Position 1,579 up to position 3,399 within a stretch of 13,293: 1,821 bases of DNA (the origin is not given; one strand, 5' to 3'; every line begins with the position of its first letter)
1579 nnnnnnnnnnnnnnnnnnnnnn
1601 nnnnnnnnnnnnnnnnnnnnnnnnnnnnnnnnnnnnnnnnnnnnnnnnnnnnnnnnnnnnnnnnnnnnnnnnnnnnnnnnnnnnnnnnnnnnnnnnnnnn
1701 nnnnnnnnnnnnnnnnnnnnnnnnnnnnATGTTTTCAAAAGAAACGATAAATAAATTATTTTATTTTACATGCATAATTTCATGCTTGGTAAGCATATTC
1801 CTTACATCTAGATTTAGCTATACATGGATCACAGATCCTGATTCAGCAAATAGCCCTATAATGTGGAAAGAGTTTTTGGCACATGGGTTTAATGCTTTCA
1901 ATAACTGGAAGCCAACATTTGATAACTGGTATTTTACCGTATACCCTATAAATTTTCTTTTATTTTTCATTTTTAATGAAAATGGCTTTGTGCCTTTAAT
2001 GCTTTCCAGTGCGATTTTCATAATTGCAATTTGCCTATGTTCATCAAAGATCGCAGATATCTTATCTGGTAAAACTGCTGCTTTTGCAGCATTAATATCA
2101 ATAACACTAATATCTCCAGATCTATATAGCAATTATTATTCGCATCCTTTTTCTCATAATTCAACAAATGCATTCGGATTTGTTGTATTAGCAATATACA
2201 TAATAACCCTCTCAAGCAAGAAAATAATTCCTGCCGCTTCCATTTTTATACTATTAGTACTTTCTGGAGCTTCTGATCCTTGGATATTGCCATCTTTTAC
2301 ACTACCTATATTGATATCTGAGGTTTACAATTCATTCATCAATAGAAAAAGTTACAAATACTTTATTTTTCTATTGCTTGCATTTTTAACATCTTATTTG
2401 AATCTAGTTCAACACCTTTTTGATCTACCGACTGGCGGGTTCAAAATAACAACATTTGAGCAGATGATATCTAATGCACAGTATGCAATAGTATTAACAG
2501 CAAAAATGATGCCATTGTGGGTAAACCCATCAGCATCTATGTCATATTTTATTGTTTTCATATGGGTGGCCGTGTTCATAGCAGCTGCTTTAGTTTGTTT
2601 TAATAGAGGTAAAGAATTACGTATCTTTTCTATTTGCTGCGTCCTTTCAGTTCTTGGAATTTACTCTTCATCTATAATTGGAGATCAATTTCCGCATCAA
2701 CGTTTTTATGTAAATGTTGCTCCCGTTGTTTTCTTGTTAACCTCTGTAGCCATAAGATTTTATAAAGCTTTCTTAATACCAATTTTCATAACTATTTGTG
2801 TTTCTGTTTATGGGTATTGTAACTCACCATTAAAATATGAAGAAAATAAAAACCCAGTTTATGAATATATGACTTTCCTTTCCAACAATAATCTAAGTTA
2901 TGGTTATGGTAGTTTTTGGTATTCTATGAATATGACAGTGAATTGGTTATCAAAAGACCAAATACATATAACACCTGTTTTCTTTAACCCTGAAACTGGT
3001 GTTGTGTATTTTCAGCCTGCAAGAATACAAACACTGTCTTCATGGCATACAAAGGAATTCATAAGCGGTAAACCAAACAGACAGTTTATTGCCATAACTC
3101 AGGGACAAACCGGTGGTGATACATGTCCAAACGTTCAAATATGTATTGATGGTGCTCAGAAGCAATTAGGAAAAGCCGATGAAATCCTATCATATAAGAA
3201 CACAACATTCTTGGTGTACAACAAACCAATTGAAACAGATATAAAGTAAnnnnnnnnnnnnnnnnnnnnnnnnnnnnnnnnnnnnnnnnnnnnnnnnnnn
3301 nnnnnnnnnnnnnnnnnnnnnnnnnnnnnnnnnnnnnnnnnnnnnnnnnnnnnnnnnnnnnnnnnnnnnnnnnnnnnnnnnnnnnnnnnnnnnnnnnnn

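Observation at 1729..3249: Very AT-rich type-specific gtr gene: compositionally foreign cassette inside the operon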

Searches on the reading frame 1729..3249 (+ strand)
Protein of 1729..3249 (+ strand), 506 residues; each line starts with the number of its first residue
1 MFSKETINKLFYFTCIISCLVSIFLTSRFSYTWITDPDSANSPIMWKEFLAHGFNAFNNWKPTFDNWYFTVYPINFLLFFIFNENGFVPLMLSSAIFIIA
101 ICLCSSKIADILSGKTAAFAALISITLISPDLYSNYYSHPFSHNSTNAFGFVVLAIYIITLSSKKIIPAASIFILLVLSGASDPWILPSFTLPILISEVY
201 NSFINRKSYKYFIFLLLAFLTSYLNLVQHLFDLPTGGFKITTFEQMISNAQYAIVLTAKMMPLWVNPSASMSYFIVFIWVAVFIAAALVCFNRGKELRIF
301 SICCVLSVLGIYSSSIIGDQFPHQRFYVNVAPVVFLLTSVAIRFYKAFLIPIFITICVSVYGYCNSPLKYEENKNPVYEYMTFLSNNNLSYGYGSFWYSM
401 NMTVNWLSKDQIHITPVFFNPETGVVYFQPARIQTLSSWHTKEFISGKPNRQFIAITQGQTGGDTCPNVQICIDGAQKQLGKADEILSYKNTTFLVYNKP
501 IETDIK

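Call 4: search_protein_families(library=pfam, proteins=[window:1729-3249:+], max_evalue=0.01)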
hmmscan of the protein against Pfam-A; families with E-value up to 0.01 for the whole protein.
window:1729-3249:+ (506 aa): 0 families

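Call 10: search_dna_similar(query=window:1729-3249:+, collection=phages, mode=protein, max_rows=40)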
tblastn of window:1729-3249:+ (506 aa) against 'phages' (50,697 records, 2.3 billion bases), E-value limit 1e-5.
Records with a match: 3; places in all: 3; records where one place covers at least 80% of the query: 2.
Best place of each record, by identity: 95-99% 1; <60% 2.
By first word of the organism name: Enterobacteria 2; Escherichia 1.
By host as written in the record: Shigella flexneri serotype 1a strain 019 2; Escherichia coli 1.
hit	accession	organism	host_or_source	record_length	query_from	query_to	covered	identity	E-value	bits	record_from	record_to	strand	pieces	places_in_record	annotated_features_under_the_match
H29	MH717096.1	Escherichia phage N7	Escherichia coli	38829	288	506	43%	97.7%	1e-137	444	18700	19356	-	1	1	hypothetical protein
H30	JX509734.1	Enterobacteria phage SfI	Shigella flexneri serotype 1a strain 019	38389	32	502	93%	38.4%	9e-86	294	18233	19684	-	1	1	gtrI: glycosyltransferase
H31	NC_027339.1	Enterobacteria phage SfI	Shigella flexneri serotype 1a strain 019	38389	32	502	93%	38.4%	9e-86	294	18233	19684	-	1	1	gtrI: glycosyltransferase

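Call 11: find_homologous_proteins(query=window:1729-3249:+)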
Query window:1729-3249:+ (506 aa): 44 proteins with E <= 0.001 among 8000 candidates.
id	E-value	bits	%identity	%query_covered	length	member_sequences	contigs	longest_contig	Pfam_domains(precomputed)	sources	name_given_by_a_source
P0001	0.0e+0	1138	99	100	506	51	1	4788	-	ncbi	-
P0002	0.0e+0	1032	88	100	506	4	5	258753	-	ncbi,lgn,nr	ncbi:TPA: hypothetical protein MX214_002992 [Citrobacter sedlakii]|nr:hypothetical protein [Citrobac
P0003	1.3e-243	827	70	100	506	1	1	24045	-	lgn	-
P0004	7.0e-230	782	66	100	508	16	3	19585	-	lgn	-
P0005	4.2e-215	733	61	100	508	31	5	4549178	-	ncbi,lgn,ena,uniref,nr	ncbi:TPA: hypothetical protein N8Q04_001481 [Escherichia fergusonii]|uniref:hypothetical protein n=1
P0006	5.8e-210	716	61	100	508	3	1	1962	-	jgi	-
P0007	1.3e-175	603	55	98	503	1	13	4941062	-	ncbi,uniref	ncbi:hypothetical protein [Pseudocitrobacter faecalis]|uniref:hypothetical protein n=1 Tax=Pseudocit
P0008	1.3e-173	596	52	99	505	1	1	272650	-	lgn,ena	-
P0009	2.7e-152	526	48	98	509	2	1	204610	-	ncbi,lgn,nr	ncbi:Uncharacterised protein [Yersinia kristensenii]|nr:Uncharacterised protein [Yersinia kristensen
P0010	1.5e-147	510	100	47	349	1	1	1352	PF26808.1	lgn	-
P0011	1.8e-147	510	48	95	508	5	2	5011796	-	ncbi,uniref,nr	ncbi:hypothetical protein [Obesumbacterium proteus]|uniref:GtrI family protein n=1 Tax=Obesumbacteri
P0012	2.1e-147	510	47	97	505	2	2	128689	-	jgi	jgi:hypothetical protein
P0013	8.2e-147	508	48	99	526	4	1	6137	-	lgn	-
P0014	9.3e-146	504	48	98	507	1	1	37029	-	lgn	-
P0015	1.1e-143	498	46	97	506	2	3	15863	-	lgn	-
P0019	5.5e-142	492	45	97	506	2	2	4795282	-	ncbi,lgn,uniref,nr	ncbi:hypothetical protein I6H07_13700 [Hafnia alvei]|uniref:hypothetical protein n=1 Tax=Hafnia alve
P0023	2.5e-93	331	38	96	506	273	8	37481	-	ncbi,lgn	ncbi:TPA: hypothetical protein ACGFDW_003835 [Escherichia coli]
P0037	1.9e-78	282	34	98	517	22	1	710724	-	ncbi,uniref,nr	ncbi:hypothetical protein M2403_001465 [Rahnella sp. BIGb0603]|uniref:hypothetical protein n=1 Tax=R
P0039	2.1e-76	276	33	92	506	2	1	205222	-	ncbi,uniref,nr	ncbi:hypothetical protein BTJ39_11870 [Izhakiella australiensis]|uniref:Glycosyltransferase RgtA/B/C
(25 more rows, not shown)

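Call 13: list_cluster_members(proteins=[window:1729-3246:+, P0001, P0002])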
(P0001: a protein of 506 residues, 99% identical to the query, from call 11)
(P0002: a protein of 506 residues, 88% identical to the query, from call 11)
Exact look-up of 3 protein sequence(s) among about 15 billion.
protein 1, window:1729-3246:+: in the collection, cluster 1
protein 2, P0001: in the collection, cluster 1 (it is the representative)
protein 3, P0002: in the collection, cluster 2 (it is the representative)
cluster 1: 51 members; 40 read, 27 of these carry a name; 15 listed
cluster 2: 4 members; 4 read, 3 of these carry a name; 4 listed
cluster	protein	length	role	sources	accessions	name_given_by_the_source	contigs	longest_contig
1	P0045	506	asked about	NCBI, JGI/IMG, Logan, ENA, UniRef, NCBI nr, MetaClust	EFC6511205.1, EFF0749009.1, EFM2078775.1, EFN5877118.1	hypothetical protein LAC55_003517 [Escherichia coli] | hypothetical protein n=1 Tax=Escherichia coli TaxID=562 RepID=UPI0006A63791 | hypothetical protein [Escherichia coli]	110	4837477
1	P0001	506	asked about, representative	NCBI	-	-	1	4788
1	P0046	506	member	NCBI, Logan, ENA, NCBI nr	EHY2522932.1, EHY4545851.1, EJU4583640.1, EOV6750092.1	hypothetical protein HEO50_022675 [Escherichia coli] | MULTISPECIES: hypothetical protein [Enterobacteriaceae]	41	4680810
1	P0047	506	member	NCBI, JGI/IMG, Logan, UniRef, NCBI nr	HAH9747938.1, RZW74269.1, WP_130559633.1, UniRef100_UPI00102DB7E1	TPA: hypothetical protein HIF25_000143 [Escherichia coli] | hypothetical protein | hypothetical protein n=1 Tax=Escherichia coli TaxID=562 RepID=UPI00102DB7E1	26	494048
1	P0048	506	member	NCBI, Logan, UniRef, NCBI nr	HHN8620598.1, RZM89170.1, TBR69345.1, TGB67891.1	TPA: hypothetical protein ACRRZ8_000650 [Escherichia fergusonii] | hypothetical protein n=1 Tax=unclassified Escherichia TaxID=2608889 RepID=UPI001028FD10 | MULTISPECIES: hypothetical protein [unclassified Escherichia]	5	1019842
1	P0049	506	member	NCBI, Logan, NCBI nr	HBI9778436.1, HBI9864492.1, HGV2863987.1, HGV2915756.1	TPA: hypothetical protein LAF99_002465 [Escherichia coli] | hypothetical protein [Escherichia coli]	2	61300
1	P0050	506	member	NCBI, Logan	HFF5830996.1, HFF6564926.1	TPA: hypothetical protein ACGD6H_001871 [Escherichia coli]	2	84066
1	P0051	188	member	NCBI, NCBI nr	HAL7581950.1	TPA: hypothetical protein H7C54_004224, partial [Escherichia coli] | hypothetical protein [Escherichia coli]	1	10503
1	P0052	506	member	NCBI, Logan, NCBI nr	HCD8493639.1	TPA: hypothetical protein ND990_004174 [Escherichia coli] | hypothetical protein [Escherichia coli]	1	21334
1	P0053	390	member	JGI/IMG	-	hypothetical protein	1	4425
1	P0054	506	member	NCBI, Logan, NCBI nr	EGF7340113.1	hypothetical protein HIX34_000476 [Escherichia coli] | hypothetical protein [Escherichia coli]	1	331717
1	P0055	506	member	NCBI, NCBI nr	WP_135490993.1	hypothetical protein [Escherichia sp. E4694]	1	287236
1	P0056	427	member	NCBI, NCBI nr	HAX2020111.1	TPA: hypothetical protein JW532_004477, partial [Escherichia coli] | hypothetical protein [Escherichia coli]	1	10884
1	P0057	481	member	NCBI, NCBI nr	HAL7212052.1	TPA: hypothetical protein H7B01_003287, partial [Escherichia coli] | hypothetical protein [Escherichia coli]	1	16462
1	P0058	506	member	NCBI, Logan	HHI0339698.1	TPA: hypothetical protein ACP4OK_001521 [Escherichia coli]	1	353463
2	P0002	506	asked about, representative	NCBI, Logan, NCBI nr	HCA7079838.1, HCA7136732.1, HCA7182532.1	TPA: hypothetical protein MX214_002992 [Citrobacter sedlakii] | hypothetical protein [Citrobacter sedlakii]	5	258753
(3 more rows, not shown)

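Call 15: search_protein_families(library=ncbifam, proteins=[window:1729-3249:+], max_evalue=0.01)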
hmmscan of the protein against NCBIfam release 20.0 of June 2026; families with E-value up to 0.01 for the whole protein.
window:1729-3249:+ (506 aa): 0 families

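Call 16: get_annotated_region(hit=H30, flank=4000)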
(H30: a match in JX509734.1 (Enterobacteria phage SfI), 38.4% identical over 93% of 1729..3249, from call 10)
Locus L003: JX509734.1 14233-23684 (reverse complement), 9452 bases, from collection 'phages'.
description: Enterobacteria phage SfI, complete genome.
organism: Enterobacteria phage SfI (NCBI taxid 1225789)
taxonomy: Viruses; Duplodnaviria; Heunggongvirae; Uroviricota; Caudoviricetes
host: Shigella flexneri serotype 1a strain 019; source: -; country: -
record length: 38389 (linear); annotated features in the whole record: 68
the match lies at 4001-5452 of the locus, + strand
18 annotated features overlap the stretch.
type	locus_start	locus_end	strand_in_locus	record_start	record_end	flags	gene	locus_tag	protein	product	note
CDS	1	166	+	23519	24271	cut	-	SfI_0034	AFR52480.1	hypothetical protein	similar to hypothetical protein of ECIAI39_1992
CDS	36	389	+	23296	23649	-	-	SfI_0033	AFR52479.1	hypothetical protein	simllar to hypothetical protein ECED1_2560 of Escherichia coli ED1a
CDS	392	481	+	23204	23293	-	-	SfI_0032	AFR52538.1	hypothetical protein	similar to hypothetical protein Stx2II_gp40 of Stx2 converting phage II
CDS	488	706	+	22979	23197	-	-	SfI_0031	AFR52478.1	hypothetical protein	similar to conserved domain protein of Escherichia coli 101-1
CDS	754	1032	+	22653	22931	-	-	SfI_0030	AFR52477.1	hypothetical protein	similar to hypothetical protein ECBD_3120 of Escherichia coli BL21(DE3)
CDS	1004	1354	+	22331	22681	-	xis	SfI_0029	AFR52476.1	excisionase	-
CDS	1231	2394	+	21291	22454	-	int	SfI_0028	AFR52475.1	phage integrase family site-specific recombinase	-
misc_feature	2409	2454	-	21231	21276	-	-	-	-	-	putative integration site; similar to phage SfII, SfV and SfX; attP core'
CDS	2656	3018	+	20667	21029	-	gtrA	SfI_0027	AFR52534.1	flippase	GtrAI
CDS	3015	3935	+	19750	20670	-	gtrB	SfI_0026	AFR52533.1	bactoprenol glucosyl transferase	GtrBI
CDS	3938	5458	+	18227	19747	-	gtrI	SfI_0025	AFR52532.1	glycosyltransferase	GtrI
CDS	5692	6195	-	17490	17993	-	-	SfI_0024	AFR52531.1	putative phage tail fiber protein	-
CDS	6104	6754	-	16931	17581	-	-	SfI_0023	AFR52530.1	hypothetical protein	similar to hypothetical protein SF0311 of Shigella flexneri 2a str. 301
CDS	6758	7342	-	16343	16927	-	-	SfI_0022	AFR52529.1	tail protein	similar to tail protein of Enterobacteria phage SfV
CDS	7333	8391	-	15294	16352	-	-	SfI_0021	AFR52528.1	hypothetical protein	similar to putative baseplate J-like phage protein of Escherichia coli IAI39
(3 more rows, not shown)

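Call 18: search_solved_structures(query=window:1729-3249:+, max_evalue=1)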
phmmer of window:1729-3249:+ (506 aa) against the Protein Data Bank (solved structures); distinct sequences matched with E-value up to 1: 0.

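Call 24: find_encoding_contigs(protein=window:1729-3249:+, flank=10000, max_places=8)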
Protein window:1729-3249:+ (506 aa): 24 contigs read that carry it; 4 places shown.
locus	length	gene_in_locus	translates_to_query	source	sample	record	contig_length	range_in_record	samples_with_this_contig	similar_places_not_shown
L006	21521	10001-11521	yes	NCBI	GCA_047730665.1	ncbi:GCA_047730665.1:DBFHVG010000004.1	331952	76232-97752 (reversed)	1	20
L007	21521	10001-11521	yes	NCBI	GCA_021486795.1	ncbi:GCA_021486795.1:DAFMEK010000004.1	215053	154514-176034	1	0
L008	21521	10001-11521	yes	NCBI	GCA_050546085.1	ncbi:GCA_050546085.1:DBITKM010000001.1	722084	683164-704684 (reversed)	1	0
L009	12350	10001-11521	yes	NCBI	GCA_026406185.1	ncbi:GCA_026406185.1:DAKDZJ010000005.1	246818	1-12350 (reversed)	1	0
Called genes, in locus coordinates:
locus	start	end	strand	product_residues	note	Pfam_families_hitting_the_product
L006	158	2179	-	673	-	PF00270:DEAD (faint), PF04851:ResIII, PF17757:UvrB_inter, PF27431:UvrB_3rd, PF00271:Helicase_C, PF12344:UvrB, PF02151:UVR (weak)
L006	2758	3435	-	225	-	PF01656:CbiA, PF07755:DUF1611 (faint), PF13500:AAA_26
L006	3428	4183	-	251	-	PF01209:Ubie_methyltran, PF13489:Methyltransf_23, PF13847:Methyltransf_31, PF08241:Methyltransf_11, PF08242:Methyltransf_12, PF13649:Methyltransf_25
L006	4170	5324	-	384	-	PF00155:Aminotran_1_2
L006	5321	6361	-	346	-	PF04055:Radical_SAM, PF06968:BATS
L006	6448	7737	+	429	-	PF00202:Aminotran_3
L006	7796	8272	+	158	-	PF01161:PBP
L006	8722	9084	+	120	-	PF04138:GtrA_DPMS_TM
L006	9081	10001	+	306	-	PF00535:Glycos_transf_2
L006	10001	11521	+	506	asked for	-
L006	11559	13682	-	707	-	PF09008:Head_binding, PF13229:Beta_helix (faint)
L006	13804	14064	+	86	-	PF05534:HicB (weak), PF03869:Arc, PF22513:FitA-like_RHH (weak), PF11423:Repressor_Mnt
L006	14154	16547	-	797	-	PF01464:SLT, PF26808:Phage_P22_gp16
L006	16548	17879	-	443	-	PF16928:Inj_translocase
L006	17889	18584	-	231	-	PF25688:P22_gp7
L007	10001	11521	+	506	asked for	-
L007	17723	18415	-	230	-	PF25688:P22_gp7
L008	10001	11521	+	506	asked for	-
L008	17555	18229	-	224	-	PF25688:P22_gp7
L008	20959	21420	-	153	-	PF11650:P22_Tail-4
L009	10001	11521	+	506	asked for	-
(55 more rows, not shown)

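Call 34: find_encoding_contigs(protein=P0002, flank=6000, max_places=3)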
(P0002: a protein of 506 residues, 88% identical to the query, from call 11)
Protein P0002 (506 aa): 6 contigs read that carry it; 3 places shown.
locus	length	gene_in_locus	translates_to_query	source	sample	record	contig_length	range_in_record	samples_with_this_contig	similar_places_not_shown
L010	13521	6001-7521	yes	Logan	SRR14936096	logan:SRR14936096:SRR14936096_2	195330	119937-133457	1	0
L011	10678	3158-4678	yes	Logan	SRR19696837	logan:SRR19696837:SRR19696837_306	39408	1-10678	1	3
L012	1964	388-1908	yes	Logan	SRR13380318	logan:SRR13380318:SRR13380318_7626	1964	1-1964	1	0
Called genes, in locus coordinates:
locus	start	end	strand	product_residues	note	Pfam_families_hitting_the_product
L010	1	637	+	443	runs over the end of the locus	PF03349:Toluene_X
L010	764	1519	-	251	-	PF04333:MlaA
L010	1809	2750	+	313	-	PF01226:Form_Nir_trans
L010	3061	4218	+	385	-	PF13356:Arm-DNA-bind_3, PF14659:Phage_int_SAM_3 (weak), PF22022:Phage_int_M, PF00589:Phage_integrase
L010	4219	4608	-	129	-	PF00717:Peptidase_S24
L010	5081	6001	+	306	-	PF00535:Glycos_transf_2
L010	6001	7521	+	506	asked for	-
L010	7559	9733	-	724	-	PF18668:Tail_spike_N, PF13229:Beta_helix (faint)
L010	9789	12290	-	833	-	-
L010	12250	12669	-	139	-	PF00877:NLPC_P60 (weak)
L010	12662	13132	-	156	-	-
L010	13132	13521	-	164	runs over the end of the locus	-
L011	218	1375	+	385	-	PF13356:Arm-DNA-bind_3, PF14659:Phage_int_SAM_3 (weak), PF22022:Phage_int_M, PF00589:Phage_integrase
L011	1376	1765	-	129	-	PF00717:Peptidase_S24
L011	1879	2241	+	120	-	PF04138:GtrA_DPMS_TM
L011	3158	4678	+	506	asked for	-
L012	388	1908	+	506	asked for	-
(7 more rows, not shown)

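Call 35: find_encoding_contigs(protein=P0005, flank=6000, max_places=3)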
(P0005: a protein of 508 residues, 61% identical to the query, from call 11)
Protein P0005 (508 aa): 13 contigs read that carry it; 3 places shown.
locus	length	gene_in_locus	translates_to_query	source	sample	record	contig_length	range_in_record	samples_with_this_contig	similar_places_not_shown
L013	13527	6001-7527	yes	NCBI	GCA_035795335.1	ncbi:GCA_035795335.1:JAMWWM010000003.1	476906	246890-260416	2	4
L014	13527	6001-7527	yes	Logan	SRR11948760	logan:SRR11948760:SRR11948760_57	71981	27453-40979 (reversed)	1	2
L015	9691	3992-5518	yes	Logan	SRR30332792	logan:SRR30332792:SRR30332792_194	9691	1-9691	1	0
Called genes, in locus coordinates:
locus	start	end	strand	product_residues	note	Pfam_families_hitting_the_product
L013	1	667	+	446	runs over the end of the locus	PF03349:Toluene_X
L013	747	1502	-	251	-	PF04333:MlaA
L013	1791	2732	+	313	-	PF01226:Form_Nir_trans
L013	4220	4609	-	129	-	PF00717:Peptidase_S24 (weak)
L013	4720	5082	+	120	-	PF04138:GtrA_DPMS_TM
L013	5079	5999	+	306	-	PF00535:Glycos_transf_2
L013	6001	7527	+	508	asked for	-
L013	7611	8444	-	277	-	-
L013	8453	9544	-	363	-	-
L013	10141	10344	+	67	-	-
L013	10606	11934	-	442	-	PF00083:Sugar_tr, PF07690:MFS_1, PF12832:MFS_1_like (weak), PF00083:Sugar_tr (weak)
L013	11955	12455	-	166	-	PF01613:Flavin_Reduct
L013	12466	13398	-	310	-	PF22290:DmmA-like_N, PF00175:NAD_binding_1 (weak), PF00111:Fer2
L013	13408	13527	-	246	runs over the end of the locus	PF00106:adh_short, PF08659:KR, PF13561:adh_short_C2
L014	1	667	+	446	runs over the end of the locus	PF03349:Toluene_X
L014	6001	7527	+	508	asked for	-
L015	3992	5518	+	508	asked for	-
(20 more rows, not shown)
